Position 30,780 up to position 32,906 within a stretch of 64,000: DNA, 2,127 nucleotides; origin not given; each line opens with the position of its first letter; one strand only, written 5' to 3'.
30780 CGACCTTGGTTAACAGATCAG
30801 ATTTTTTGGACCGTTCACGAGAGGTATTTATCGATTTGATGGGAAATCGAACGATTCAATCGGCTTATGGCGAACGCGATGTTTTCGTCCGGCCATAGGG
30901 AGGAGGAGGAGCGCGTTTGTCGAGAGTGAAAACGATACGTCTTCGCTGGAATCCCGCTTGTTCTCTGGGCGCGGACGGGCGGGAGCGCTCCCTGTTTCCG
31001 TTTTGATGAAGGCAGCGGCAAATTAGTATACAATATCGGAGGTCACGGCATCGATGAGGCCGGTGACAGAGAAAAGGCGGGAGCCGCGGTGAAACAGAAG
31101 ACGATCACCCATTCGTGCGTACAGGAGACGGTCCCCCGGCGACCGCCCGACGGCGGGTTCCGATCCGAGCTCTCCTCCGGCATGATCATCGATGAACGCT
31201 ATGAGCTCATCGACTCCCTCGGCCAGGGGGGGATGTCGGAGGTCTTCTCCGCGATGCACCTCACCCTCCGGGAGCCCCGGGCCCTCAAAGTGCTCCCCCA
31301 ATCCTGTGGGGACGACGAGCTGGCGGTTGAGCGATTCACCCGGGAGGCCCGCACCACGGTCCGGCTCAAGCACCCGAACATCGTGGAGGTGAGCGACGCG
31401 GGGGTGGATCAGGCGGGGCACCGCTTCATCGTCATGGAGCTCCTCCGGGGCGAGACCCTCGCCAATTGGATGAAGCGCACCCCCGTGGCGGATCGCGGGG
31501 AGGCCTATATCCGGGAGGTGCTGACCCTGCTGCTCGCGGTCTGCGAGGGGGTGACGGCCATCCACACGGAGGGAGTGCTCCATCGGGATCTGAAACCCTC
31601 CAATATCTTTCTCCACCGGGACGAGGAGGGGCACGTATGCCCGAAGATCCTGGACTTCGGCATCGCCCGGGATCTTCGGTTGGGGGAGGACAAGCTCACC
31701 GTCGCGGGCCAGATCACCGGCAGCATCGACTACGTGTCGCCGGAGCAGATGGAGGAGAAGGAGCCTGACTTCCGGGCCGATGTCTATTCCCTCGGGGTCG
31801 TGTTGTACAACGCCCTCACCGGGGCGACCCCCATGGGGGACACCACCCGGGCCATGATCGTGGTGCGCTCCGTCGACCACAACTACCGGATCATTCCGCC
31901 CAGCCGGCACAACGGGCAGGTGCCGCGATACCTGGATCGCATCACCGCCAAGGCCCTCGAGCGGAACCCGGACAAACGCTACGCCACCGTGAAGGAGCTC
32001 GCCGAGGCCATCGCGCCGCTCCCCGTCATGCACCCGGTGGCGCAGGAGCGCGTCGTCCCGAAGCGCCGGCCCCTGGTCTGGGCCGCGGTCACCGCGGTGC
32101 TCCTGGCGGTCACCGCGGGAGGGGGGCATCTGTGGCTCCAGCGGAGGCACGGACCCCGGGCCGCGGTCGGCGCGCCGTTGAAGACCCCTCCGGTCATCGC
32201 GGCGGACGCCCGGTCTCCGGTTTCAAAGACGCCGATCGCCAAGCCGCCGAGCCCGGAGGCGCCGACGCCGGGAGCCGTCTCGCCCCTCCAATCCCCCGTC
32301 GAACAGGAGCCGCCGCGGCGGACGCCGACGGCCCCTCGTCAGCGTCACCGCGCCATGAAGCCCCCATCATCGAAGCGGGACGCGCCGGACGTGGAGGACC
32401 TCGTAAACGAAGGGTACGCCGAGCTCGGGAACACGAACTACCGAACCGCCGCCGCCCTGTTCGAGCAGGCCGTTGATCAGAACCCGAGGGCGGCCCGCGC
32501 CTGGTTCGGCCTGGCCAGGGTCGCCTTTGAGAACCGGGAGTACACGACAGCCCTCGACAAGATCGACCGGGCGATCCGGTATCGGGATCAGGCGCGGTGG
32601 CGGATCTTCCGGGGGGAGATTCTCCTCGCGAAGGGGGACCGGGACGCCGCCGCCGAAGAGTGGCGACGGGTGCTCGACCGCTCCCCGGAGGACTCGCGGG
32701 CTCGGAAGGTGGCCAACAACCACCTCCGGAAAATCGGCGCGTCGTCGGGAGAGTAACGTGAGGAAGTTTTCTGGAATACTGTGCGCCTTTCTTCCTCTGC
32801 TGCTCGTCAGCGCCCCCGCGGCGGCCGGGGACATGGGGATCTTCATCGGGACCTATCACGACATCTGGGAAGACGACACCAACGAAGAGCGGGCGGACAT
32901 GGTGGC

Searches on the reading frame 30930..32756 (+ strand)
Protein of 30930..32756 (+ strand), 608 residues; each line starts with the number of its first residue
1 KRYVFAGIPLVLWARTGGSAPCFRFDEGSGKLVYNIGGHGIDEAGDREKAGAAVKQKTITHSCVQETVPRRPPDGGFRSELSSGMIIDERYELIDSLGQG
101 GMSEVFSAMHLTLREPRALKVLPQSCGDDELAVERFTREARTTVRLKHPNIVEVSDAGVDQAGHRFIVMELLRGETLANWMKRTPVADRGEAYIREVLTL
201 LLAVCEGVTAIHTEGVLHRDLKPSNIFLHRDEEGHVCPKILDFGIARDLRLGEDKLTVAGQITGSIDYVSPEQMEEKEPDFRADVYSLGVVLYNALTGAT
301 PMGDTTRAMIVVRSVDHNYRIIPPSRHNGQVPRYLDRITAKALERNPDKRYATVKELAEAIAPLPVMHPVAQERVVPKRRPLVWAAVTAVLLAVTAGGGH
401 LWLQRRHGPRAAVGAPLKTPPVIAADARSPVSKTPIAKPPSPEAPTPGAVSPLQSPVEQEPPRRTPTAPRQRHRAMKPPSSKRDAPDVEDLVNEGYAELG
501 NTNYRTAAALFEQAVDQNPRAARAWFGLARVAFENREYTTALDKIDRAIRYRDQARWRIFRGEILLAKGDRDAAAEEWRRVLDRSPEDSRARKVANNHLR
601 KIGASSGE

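Call 83: search_protein_families(library=pfam, proteins=[window:30930-32756:+], max_evalue=0.0001)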
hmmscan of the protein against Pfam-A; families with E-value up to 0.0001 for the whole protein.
window:30930-32756:+ (608 aa): 8 families
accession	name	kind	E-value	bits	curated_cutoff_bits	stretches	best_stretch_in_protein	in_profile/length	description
PF00069.31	Pkinase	-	3.3e-44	151.7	31.7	1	91-353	1-254/263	Protein kinase domain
PF07714.23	PK_Tyr_Ser-Thr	-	1.5e-30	106.8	23.1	1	93-351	3-249/258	Protein tyrosine and serine/threonine kinase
PF13432.12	TPR_16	-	2.3e-15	57.1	32.7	1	494-550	3-59/65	Tetratricopeptide repeat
PF07719.23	TPR_2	-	1.3e-09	37.8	27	0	522-551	1-30/34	Tetratricopeptide repeat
PF14559.12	TPR_19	-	4.9e-08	33.6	25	1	500-558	3-62/68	Tetratricopeptide repeat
PF13428.12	TPR_14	-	2.8e-05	24.8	23.5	0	503-530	16-43/44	Tetratricopeptide repeat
PF09976.15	TPR_21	-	3.6e-05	24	25.5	1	501-596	89-185/193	Tetratricopeptide repeat-like domain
PF24575.1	TPR_Slam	-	7.9e-05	23.5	35.2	0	501-543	60-102/104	Surface lipoprotein assembly modifier, N-terminal TPR repeats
